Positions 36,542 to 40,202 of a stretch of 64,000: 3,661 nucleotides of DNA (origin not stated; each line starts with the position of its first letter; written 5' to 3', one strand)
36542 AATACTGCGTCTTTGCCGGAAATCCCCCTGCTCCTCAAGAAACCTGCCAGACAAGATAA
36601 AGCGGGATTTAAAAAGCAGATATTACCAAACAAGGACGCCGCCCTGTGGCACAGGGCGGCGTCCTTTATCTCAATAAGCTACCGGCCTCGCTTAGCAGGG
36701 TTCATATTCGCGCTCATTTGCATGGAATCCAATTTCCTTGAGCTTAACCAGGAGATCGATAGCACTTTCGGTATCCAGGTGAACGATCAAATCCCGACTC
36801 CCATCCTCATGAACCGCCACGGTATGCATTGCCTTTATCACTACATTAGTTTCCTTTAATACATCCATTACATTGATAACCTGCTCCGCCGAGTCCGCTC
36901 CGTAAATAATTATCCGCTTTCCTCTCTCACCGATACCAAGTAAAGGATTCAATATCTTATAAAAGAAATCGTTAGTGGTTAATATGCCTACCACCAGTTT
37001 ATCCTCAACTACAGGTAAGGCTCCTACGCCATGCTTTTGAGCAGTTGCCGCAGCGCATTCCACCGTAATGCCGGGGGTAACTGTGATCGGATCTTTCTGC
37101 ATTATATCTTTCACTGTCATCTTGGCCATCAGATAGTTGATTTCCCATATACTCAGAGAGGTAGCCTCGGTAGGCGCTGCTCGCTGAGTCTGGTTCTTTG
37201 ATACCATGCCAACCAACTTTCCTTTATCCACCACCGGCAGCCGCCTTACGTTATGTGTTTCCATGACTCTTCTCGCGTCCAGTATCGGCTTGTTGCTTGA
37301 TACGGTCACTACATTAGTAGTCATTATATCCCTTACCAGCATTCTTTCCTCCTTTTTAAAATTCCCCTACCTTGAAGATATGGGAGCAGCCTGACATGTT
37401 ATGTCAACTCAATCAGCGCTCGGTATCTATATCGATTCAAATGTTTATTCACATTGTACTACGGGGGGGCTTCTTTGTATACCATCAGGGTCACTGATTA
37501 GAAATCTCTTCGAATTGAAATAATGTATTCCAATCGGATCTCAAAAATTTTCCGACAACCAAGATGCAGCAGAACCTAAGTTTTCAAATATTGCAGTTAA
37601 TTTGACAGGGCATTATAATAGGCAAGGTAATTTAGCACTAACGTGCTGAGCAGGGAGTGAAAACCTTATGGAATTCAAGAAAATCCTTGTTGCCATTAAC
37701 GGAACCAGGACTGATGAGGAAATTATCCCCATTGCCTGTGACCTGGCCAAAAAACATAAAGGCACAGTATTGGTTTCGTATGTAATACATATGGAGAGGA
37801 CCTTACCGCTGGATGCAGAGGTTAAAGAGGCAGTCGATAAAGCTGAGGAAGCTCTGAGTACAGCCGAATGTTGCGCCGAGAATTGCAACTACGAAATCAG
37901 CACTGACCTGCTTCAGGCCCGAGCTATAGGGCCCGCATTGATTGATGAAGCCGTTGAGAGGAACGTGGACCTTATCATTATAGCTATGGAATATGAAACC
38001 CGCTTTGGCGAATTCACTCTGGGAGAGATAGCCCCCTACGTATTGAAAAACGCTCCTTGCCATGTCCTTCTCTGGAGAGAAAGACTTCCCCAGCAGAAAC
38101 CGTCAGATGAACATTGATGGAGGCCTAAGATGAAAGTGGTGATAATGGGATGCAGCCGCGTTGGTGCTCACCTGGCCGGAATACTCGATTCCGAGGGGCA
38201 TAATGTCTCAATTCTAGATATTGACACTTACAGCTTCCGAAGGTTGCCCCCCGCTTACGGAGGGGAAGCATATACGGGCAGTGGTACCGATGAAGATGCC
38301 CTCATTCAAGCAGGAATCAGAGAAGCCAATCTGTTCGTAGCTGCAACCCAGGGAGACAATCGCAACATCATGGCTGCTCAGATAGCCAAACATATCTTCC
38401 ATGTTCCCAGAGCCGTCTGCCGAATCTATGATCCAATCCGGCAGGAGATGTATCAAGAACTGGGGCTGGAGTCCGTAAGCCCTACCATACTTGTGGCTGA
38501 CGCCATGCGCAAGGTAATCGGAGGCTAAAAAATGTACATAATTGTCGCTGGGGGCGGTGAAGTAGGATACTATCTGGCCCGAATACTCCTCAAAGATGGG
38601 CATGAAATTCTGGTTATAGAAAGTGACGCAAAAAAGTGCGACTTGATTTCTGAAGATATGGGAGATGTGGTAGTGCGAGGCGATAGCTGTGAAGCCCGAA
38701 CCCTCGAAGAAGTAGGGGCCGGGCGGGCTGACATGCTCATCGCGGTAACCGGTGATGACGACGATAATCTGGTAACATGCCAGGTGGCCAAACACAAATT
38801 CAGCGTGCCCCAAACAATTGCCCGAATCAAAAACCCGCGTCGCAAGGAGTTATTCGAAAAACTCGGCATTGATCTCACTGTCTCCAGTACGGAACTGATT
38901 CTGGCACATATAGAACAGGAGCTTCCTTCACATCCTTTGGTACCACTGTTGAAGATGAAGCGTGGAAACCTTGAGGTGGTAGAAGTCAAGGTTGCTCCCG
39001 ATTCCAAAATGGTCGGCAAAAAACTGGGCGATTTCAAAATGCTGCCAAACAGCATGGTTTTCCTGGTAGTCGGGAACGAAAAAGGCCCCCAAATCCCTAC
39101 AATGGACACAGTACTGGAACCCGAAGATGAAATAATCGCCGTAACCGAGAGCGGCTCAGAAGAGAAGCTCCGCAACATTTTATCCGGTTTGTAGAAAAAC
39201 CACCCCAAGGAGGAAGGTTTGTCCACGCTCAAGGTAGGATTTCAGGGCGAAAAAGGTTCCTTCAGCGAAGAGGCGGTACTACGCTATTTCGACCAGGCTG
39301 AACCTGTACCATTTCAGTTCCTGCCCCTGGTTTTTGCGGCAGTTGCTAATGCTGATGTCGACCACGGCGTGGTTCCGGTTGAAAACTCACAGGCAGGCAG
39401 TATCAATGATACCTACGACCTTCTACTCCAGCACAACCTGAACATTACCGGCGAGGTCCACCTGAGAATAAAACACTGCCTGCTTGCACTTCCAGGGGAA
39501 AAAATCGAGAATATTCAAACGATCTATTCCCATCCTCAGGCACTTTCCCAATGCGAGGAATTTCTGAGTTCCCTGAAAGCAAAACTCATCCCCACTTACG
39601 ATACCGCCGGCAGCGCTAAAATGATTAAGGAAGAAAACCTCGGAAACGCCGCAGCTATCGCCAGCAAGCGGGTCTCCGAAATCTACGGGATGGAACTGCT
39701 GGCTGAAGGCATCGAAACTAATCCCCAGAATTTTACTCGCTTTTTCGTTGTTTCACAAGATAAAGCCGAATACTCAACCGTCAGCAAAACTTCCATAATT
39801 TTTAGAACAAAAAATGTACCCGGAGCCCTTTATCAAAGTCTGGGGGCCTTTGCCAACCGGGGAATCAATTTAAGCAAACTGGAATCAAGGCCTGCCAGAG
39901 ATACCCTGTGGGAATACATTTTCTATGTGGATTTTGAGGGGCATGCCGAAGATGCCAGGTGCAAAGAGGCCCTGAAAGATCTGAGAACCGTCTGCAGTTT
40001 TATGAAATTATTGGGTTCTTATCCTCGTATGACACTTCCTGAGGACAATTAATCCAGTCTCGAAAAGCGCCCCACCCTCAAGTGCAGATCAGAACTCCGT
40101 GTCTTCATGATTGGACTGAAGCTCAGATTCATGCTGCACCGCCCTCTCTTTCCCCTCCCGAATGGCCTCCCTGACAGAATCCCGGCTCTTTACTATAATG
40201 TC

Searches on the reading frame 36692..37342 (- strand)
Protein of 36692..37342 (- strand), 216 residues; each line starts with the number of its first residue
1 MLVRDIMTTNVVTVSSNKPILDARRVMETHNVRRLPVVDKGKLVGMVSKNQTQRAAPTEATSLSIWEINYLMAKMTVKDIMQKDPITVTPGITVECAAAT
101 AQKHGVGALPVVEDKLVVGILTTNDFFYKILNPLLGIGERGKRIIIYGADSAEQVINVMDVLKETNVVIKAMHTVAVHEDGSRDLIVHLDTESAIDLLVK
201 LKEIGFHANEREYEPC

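Call 60: search_protein_families(library=pfam, proteins=[window:36692-37342:-], max_evalue=0.00001)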
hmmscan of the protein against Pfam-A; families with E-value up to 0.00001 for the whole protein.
window:36692-37342:- (216 aa): 1 family
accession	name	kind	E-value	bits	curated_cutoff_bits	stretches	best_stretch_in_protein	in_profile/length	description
PF00571.33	CBS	-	3.7e-29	101.2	24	2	3-49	1-48/57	CBS domain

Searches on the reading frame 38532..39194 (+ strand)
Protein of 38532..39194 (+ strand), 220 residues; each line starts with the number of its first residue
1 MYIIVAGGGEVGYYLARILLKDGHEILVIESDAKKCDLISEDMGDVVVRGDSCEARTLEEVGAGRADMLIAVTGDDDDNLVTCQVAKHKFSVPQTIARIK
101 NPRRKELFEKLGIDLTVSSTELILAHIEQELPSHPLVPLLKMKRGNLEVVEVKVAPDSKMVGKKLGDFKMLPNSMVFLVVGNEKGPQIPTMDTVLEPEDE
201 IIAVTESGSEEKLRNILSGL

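Call 60: search_protein_families(library=pfam, proteins=[window:38532-39194:+], max_evalue=0.00001)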
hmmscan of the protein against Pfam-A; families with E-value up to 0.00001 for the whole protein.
window:38532-39194:+ (220 aa): 2 families
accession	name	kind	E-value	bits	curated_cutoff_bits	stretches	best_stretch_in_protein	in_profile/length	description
PF02254.24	TrkA_N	-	1.8e-29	102.9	23.8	1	3-118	1-115/116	TrkA-N domain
PF02080.26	TrkA_C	-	6.6e-12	45.6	27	1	149-217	1-70/71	TrkA-C domain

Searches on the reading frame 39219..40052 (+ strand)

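Call 60: search_protein_families(library=pfam, proteins=[window:39219-40052:+], max_evalue=0.00001)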
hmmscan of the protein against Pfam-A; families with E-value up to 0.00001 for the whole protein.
window:39219-40052:+ (277 aa): 2 families
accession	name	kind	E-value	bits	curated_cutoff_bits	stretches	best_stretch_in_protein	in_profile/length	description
PF00800.23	PDT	-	2.1e-65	220.4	25.2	1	6-182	1-180/181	Prephenate dehydratase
PF01842.31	ACT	-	1.6e-09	37.8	27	1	191-256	1-65/66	ACT domain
